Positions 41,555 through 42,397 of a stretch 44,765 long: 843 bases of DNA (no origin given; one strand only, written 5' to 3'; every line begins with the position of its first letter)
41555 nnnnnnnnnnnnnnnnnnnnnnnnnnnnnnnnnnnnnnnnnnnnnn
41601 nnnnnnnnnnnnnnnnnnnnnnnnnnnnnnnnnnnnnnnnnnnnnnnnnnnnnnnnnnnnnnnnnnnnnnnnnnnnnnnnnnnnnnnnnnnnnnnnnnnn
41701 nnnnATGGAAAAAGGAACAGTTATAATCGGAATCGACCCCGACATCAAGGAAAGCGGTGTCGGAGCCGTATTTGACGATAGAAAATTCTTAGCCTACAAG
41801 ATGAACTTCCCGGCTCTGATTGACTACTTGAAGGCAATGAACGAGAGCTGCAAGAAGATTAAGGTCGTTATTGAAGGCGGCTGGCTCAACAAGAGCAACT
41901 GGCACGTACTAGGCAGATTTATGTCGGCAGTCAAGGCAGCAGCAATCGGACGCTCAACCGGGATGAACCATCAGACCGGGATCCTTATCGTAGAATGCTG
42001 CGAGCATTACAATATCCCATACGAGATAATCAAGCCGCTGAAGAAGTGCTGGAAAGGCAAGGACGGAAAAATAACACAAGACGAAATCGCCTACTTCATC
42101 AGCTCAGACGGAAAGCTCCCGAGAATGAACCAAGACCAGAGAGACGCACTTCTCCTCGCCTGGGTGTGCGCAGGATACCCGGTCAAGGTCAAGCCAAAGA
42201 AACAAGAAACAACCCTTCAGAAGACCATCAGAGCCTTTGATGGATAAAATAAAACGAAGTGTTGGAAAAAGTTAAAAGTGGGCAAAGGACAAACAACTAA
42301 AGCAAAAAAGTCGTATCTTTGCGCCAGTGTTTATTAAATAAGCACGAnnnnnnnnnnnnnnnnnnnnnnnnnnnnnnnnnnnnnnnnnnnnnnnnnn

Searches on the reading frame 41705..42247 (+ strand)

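Call 34: search_protein_families(library=phrogs, proteins=[window:41705-42247:+], max_evalue=0.001)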
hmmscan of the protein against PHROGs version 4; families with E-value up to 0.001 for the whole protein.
window:41705-42247:+ (180 aa): 1 family
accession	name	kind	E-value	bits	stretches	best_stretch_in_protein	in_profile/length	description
phrog_1770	-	DNA, RNA and nucleotide metabolism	2.3e-16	61.2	1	5-161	4-129/158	Holliday junction resolvase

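Call 52: search_protein_families(library=pfam, proteins=[window:41705-42247:+], max_evalue=0.1)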
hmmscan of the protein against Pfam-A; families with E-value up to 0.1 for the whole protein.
window:41705-42247:+ (180 aa): 0 families
